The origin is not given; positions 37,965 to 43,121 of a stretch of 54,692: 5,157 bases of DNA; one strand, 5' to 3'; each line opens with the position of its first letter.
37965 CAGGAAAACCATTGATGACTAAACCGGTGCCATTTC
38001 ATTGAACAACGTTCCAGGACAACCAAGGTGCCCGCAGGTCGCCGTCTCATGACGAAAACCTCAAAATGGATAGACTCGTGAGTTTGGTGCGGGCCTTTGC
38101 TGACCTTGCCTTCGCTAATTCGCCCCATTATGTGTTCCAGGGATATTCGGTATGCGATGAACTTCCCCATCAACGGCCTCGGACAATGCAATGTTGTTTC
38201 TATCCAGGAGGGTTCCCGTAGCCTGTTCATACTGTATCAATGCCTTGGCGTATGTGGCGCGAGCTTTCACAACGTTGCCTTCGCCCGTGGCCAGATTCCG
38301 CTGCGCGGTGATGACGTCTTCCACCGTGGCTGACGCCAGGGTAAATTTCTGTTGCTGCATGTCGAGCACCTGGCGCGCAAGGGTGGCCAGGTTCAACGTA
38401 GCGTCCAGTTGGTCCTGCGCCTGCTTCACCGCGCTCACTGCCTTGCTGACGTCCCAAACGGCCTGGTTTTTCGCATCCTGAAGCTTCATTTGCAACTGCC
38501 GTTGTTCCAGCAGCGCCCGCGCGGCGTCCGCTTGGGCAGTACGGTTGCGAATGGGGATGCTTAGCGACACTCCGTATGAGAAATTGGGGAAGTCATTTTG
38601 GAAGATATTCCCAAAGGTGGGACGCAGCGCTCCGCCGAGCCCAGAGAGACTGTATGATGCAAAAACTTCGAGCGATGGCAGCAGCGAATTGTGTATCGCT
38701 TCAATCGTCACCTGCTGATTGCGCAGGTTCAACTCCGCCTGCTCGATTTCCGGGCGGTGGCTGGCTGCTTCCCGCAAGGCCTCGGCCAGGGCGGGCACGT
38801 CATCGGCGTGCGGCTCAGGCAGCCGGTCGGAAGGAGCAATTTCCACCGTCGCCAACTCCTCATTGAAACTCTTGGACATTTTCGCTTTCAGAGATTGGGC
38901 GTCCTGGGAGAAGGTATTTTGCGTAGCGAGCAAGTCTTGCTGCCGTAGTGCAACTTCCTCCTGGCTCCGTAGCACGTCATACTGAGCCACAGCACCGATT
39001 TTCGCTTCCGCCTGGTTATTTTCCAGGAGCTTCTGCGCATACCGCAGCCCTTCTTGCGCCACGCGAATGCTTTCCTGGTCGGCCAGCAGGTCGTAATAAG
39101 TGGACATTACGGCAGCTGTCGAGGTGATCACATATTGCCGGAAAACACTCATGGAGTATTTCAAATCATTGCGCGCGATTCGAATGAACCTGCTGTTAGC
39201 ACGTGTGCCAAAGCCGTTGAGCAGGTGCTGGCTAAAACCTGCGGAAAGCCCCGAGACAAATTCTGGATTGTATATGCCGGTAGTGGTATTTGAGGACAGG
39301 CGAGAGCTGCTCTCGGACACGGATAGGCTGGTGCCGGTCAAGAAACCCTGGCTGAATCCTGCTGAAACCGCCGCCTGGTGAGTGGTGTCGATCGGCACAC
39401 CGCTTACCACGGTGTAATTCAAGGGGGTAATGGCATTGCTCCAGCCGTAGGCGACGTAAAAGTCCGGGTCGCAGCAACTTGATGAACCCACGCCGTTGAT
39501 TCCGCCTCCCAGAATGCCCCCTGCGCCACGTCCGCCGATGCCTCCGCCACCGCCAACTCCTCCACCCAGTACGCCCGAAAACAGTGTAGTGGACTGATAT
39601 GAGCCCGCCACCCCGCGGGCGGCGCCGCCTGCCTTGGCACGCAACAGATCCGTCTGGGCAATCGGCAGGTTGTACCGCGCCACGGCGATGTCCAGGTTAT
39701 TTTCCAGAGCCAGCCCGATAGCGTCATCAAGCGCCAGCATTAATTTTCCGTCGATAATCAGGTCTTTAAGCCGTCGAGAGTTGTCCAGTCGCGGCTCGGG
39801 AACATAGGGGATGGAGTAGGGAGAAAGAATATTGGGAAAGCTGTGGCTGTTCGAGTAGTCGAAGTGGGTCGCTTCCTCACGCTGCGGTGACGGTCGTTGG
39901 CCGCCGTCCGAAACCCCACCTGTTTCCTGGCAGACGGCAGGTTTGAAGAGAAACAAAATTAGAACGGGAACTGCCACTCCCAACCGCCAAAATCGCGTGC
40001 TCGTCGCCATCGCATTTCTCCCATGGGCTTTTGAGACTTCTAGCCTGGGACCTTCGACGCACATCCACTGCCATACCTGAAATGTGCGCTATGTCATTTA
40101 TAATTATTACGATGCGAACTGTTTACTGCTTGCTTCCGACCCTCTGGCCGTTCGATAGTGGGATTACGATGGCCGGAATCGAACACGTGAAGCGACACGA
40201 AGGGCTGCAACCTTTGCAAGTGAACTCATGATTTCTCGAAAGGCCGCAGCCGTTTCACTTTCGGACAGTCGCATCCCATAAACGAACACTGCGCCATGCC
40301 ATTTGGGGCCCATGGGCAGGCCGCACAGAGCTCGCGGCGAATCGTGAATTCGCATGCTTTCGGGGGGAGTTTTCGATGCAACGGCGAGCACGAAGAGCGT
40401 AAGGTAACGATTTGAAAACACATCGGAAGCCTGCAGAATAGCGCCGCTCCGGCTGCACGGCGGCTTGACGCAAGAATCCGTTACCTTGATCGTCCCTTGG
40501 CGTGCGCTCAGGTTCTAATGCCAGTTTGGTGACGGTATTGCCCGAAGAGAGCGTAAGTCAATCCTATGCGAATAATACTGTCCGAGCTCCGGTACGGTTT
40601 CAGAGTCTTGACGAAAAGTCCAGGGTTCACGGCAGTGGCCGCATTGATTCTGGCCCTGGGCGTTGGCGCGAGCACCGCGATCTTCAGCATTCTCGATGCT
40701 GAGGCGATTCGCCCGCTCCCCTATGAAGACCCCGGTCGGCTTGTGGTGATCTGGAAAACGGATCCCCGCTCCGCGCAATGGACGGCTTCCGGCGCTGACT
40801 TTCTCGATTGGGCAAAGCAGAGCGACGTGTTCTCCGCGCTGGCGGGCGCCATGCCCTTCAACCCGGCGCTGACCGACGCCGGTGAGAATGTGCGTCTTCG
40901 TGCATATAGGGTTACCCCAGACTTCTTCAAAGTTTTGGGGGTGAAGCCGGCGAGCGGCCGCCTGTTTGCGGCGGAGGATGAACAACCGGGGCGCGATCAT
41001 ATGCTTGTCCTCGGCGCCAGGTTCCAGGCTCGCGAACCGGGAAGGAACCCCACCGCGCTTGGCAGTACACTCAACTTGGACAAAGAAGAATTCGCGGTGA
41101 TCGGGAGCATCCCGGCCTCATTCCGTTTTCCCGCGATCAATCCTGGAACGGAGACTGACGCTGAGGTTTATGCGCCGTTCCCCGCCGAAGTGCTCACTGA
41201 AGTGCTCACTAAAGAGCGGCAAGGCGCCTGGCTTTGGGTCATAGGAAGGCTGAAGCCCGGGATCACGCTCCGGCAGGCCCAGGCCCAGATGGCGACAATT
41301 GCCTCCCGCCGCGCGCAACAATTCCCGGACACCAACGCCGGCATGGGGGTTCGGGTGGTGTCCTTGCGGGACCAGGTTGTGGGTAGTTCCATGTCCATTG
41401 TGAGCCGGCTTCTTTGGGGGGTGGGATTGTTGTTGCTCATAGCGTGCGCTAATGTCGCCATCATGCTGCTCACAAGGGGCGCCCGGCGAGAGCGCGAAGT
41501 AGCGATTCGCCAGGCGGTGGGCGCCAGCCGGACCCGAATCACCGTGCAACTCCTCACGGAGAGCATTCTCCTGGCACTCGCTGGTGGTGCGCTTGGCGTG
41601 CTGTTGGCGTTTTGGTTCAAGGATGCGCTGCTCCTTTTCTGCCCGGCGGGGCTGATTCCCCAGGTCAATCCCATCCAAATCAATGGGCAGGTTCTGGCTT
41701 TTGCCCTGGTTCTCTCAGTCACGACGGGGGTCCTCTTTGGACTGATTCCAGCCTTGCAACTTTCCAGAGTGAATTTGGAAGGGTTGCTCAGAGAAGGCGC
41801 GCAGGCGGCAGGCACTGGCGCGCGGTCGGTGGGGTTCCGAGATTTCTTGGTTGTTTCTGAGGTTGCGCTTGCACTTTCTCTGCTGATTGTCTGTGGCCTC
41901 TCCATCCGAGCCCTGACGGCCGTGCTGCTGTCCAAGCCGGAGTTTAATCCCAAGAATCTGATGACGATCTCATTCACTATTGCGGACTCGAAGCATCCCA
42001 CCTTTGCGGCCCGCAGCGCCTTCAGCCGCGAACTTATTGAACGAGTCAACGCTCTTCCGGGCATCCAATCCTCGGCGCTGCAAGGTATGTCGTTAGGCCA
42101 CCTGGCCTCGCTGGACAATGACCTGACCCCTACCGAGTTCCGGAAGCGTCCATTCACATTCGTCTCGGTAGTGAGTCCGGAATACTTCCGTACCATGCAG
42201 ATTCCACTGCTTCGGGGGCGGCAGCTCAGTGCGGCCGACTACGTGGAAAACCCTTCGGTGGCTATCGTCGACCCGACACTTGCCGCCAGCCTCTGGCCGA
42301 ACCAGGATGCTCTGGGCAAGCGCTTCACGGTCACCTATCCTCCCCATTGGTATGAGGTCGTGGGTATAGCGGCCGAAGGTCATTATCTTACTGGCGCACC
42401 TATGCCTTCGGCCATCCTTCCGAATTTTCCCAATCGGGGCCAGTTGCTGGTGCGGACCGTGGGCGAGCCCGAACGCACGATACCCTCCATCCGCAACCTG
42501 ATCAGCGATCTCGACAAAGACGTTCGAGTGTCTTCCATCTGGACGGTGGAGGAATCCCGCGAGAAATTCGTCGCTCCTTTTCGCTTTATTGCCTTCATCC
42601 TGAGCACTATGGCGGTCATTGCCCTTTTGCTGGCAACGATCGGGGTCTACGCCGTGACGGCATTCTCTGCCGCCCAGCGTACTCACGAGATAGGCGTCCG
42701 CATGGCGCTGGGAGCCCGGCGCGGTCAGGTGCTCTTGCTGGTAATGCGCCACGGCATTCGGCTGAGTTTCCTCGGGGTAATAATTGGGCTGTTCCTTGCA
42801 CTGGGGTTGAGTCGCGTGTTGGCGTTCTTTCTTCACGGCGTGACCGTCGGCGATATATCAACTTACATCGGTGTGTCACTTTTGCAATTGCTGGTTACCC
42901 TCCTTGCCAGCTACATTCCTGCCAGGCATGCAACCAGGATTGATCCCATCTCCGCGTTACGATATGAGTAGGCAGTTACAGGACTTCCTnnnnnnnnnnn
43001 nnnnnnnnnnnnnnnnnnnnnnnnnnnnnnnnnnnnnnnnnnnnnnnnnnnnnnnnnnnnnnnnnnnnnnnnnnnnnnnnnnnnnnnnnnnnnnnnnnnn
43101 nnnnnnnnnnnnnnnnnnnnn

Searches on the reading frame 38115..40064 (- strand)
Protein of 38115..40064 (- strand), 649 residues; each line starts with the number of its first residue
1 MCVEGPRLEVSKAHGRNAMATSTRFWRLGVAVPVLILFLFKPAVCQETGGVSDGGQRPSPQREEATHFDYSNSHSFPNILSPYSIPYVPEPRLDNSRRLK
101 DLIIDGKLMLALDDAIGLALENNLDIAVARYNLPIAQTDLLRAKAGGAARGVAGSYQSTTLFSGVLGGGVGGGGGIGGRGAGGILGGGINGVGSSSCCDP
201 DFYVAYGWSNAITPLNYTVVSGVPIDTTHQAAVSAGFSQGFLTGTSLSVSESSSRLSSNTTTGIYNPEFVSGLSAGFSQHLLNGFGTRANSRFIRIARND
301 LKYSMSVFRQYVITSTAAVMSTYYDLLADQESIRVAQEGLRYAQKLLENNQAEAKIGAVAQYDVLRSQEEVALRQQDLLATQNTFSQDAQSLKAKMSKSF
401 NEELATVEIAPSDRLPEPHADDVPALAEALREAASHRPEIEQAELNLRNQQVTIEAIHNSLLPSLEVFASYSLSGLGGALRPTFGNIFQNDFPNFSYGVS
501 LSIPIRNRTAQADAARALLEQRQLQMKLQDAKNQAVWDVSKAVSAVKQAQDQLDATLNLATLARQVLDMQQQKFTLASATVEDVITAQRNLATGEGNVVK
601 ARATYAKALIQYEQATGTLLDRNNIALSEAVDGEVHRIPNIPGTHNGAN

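Call 4: search_protein_families(library=pfam, proteins=[window:38115-40064:-], max_evalue=0.01)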
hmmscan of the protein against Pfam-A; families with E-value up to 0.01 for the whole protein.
window:38115-40064:- (649 aa): 1 family
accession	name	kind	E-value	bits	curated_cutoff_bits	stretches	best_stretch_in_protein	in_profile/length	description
PF02321.23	OEP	-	6.1e-39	134.2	22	2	426-617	1-187/187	Outer membrane efflux protein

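Call 93: search_protein_families(library=ncbifam, proteins=[window:38115-40064:-], max_evalue=0.00001)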
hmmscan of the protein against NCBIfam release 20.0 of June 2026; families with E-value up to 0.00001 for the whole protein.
window:38115-40064:- (649 aa): 3 families
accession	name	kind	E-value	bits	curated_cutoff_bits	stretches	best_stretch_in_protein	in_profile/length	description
TIGR01844.1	type_I_sec_TolC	subfamily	4.1e-22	78.7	225.15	1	274-630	74-411/414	TolC family outer membrane protein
TIGR01845.1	outer_NodT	subfamily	2.3e-18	66.3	210.05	1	296-617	148-458/460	efflux transporter outer membrane subunit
NF007002.0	PRK09465.1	equivalog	1.1e-09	37.4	495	1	300-635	118-442/460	outer membrane channel protein TolC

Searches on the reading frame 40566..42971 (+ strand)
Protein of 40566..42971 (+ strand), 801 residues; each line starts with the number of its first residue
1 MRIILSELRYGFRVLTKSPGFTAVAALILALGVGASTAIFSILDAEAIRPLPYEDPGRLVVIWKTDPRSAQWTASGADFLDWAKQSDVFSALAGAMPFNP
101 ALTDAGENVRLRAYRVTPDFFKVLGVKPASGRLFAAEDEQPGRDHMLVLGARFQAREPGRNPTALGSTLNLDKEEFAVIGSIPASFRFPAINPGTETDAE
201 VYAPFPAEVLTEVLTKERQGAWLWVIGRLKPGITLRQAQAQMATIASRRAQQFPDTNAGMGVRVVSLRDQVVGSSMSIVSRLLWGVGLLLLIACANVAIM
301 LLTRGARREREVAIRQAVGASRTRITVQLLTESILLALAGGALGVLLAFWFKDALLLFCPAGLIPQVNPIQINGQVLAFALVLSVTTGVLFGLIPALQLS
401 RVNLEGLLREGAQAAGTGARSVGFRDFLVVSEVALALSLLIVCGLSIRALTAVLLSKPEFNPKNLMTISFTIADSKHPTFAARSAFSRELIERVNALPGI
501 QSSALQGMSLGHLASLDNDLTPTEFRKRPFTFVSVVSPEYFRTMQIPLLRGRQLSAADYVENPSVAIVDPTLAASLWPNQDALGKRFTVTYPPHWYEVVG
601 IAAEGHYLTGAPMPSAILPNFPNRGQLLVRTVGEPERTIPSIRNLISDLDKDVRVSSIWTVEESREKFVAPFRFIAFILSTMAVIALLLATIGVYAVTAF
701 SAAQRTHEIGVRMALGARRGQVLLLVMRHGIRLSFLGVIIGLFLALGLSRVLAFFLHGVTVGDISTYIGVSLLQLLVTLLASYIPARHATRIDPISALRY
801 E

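Call 93: search_protein_families(library=ncbifam, proteins=[window:40566-42971:+], max_evalue=0.00001)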
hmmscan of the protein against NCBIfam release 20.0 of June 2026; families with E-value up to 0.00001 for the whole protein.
window:40566-42971:+ (801 aa): 3 families
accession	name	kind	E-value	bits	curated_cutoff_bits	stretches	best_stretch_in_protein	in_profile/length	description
TIGR03434.1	ADOP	subfamily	7e-240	798.4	622.3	1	5-801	2-803/803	ADOP family duplicated permease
NF007826.0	PRK10535.1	equivalog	9.1e-36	123.3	966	2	674-799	520-646/648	macrolide ABC transporter ATP-binding protein/permease MacB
TIGR02212.1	lolCE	equivalog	4.6e-06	25.8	362.45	0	672-801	259-411/411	lipoprotein-releasing ABC transporter permease subunit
